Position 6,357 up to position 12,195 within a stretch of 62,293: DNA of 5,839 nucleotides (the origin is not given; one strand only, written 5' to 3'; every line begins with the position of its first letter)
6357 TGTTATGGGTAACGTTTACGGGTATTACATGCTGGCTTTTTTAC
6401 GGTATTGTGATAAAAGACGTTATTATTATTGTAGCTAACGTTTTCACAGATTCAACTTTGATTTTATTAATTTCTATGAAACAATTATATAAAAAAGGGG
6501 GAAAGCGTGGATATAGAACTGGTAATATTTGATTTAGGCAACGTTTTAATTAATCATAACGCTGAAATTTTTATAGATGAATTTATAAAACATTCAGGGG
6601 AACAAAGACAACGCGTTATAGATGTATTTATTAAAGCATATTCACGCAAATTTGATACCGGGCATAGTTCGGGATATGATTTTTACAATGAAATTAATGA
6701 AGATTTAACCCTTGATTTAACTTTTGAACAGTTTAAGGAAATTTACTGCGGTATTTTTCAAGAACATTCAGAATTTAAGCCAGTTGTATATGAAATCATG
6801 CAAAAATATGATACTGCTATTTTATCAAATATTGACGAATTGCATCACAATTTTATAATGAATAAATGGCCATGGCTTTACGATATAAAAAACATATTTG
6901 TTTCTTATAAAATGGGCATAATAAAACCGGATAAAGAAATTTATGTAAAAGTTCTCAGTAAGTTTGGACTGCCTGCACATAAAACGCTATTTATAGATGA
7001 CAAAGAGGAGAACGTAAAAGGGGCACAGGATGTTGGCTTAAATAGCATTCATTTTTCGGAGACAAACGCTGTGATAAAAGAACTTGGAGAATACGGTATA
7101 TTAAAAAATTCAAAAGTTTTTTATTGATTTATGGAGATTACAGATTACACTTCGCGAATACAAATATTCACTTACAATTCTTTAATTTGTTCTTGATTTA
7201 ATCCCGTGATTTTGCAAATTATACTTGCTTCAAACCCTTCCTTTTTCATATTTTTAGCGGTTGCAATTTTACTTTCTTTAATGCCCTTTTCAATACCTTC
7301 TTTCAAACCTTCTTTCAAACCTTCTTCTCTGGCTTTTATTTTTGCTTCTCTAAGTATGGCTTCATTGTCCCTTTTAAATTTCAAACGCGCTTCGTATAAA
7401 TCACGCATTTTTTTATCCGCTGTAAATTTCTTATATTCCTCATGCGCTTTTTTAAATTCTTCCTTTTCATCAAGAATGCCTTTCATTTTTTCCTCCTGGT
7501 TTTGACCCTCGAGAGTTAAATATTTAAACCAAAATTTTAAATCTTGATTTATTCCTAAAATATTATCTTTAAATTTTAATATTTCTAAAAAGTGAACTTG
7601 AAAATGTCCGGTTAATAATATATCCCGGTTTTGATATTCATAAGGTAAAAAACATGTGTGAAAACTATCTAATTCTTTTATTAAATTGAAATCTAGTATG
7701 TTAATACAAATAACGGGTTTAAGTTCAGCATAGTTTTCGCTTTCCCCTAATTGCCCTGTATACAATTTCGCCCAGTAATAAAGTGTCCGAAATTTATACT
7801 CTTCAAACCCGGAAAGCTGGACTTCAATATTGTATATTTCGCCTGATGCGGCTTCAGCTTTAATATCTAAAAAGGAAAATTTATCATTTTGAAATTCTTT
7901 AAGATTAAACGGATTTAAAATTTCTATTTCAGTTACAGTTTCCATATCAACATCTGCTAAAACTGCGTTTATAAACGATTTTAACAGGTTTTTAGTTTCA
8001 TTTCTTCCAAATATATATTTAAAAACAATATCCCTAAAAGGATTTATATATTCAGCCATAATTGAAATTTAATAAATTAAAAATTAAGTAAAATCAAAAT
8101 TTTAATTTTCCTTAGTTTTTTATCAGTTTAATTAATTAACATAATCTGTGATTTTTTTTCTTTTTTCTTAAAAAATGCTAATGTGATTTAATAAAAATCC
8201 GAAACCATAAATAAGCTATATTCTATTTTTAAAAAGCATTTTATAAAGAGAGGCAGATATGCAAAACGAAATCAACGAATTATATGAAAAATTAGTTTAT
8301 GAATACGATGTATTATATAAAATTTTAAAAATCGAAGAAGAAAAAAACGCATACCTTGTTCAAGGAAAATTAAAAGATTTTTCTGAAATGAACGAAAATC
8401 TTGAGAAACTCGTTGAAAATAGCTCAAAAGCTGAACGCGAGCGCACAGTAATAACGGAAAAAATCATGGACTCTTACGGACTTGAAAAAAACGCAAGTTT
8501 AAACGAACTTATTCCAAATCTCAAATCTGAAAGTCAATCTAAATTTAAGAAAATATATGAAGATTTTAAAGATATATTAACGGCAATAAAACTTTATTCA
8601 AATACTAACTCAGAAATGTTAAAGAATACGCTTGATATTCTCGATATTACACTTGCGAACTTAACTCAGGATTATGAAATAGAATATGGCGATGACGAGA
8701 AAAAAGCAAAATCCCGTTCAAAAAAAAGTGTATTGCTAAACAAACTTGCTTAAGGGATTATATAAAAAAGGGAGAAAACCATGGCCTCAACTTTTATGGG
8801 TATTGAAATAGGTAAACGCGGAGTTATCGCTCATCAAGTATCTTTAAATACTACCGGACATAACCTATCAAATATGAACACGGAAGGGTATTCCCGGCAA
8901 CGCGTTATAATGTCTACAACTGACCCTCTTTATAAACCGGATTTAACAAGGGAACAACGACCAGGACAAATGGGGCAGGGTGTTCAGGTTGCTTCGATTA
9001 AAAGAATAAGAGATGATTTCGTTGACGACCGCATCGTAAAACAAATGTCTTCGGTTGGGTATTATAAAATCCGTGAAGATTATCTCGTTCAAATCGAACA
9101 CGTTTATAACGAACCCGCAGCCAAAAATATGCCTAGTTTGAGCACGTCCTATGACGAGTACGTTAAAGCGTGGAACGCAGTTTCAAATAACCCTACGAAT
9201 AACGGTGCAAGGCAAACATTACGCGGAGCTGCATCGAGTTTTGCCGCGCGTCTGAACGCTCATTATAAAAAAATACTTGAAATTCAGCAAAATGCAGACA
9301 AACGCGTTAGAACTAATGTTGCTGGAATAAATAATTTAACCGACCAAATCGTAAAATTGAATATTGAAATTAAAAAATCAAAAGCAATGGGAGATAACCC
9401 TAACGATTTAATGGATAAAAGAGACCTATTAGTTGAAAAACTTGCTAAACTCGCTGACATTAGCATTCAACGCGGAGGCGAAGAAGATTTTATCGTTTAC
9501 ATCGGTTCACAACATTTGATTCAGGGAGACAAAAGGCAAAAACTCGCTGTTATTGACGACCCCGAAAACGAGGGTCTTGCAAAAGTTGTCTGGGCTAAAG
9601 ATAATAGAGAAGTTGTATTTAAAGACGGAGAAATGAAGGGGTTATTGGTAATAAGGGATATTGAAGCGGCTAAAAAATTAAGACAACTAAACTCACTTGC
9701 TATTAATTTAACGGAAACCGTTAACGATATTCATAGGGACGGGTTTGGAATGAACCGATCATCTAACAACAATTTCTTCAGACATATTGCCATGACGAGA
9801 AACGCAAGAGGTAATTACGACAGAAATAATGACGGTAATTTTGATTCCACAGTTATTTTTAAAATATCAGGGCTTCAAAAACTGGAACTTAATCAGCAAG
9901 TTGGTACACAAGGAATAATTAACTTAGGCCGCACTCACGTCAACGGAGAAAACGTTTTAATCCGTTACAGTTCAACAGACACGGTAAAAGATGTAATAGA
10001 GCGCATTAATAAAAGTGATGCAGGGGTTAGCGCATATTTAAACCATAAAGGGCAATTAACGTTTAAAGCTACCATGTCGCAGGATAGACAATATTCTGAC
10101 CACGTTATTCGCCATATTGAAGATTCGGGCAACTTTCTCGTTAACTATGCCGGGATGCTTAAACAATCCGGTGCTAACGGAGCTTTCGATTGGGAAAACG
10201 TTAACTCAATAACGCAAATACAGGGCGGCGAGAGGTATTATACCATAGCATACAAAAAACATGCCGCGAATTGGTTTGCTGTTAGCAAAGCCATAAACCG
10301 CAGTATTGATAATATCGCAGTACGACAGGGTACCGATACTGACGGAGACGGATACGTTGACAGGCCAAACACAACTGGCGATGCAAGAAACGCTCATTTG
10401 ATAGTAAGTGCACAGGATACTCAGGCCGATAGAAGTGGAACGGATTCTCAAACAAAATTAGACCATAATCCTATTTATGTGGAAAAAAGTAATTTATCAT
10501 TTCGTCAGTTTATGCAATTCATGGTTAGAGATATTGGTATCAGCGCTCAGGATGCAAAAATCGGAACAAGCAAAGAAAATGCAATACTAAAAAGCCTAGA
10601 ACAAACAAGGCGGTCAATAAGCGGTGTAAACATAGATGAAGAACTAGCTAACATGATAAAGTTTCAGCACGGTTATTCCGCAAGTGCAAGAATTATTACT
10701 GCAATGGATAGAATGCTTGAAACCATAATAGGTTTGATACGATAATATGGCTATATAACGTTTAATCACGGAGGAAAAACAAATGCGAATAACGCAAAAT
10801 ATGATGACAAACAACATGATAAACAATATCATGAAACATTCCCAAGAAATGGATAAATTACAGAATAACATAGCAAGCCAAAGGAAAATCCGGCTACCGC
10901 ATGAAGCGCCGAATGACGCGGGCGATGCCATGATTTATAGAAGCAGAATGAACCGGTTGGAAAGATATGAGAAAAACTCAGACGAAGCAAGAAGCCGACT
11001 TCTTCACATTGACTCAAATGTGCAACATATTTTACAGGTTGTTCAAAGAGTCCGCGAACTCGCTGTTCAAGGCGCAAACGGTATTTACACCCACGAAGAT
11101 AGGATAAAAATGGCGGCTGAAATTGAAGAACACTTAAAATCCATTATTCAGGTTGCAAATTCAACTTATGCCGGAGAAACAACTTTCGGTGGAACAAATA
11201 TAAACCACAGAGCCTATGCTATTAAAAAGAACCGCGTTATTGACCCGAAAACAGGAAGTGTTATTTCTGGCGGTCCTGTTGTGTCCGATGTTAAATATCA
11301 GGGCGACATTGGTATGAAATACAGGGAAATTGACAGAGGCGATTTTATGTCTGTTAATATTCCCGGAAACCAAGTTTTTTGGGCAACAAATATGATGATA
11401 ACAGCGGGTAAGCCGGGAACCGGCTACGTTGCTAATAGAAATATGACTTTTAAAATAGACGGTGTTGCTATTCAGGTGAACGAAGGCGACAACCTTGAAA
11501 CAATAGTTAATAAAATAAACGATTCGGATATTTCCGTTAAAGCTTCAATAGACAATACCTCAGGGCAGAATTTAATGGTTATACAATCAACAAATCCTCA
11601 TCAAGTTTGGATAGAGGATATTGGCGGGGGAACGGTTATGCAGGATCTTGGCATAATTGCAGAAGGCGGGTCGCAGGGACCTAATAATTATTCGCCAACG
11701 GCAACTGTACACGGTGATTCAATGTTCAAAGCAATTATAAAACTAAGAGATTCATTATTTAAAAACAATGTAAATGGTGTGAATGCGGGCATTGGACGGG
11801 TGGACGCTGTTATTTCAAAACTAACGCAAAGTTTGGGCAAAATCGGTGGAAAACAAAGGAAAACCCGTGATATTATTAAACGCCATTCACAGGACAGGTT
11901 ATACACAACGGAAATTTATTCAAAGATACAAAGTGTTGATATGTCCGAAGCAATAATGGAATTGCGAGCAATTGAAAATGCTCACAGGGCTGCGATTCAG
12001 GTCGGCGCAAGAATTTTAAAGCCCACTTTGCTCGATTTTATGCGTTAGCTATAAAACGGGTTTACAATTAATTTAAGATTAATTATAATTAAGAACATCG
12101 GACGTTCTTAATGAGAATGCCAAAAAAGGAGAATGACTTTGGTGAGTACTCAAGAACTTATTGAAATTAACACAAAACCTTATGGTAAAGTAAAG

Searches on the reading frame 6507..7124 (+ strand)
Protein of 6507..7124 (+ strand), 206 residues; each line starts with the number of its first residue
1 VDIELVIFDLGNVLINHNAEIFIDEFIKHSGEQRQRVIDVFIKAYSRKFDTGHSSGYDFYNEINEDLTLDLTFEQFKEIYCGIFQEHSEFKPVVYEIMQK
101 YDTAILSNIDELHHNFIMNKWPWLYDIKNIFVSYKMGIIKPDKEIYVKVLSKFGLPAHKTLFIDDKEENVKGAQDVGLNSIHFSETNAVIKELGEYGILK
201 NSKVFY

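Call 104: search_protein_families(library=pfam, proteins=[window:6507-7124:+], max_evalue=0.0001)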
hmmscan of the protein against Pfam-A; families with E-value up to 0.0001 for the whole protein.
window:6507-7124:+ (206 aa): 2 families
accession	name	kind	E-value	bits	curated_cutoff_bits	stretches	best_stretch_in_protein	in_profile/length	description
PF00702.32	Hydrolase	-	3.7e-11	44.2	26.4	1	3-177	1-191/191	haloacid dehalogenase-like hydrolase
PF13419.12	HAD_2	-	2.4e-08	34.7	23.8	1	6-181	1-176/178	Haloacid dehalogenase-like hydrolase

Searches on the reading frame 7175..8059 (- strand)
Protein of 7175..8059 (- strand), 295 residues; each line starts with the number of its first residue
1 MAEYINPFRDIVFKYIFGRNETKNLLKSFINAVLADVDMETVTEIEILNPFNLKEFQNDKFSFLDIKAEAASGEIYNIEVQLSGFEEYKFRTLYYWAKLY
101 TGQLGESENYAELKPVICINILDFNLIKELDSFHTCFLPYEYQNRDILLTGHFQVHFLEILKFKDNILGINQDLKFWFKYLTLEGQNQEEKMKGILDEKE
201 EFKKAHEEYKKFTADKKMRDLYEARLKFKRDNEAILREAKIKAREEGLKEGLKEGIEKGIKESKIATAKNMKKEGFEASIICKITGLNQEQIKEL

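Call 104: search_protein_families(library=pfam, proteins=[window:7175-8059:-], max_evalue=0.0001)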
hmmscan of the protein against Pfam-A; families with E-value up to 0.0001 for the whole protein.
window:7175-8059:- (295 aa): 1 family
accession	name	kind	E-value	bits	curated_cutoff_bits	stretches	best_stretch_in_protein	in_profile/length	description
PF12784.13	PDDEXK_2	-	8.3e-54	183.2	27.4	1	7-239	1-229/229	PD-(D/E)XK nuclease family transposase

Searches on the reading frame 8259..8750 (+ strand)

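Call 104: search_protein_families(library=pfam, proteins=[window:8259-8750:+], max_evalue=0.0001)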
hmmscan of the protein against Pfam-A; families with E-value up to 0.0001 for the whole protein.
window:8259-8750:+ (164 aa): 1 family
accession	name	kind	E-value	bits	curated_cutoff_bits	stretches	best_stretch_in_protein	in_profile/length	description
PF05130.17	FlgN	-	7.4e-12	46.3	30.5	1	1-144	1-140/147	FlgN protein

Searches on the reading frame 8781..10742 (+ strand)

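Call 104: search_protein_families(library=pfam, proteins=[window:8781-10742:+], max_evalue=0.0001)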
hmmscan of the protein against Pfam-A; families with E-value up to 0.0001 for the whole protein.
window:8781-10742:+ (654 aa): 3 families
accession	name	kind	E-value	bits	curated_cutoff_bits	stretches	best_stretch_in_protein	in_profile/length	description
PF22638.1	FlgK_D1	-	1.2e-52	179.2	28.6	1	104-333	3-233/233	Flagellar hook-associated protein FlgK helical domain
PF06429.18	Flg_bbr_C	-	3.3e-12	46.2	23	1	613-652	7-46/46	Flagellar basal body rod FlgEFG protein C-terminal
PF07196.18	Flagellin_IN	-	3.8e-09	37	22.7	1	388-431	8-54/55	Flagellin hook IN motif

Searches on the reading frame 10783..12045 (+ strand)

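Call 105: search_protein_families(library=pfam, proteins=[window:10783-12045:+], max_evalue=0.0001)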
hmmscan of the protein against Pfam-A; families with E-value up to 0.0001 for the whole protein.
window:10783-12045:+ (421 aa): 2 families
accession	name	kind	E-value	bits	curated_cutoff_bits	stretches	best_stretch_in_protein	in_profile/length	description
PF00669.25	Flagellin_N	-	3.7e-15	56.7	26.6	1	3-138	1-137/139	Bacterial flagellin N-terminal helical region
PF07196.18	Flagellin_IN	-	1.9e-05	25.2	22.7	1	225-267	12-51/55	Flagellin hook IN motif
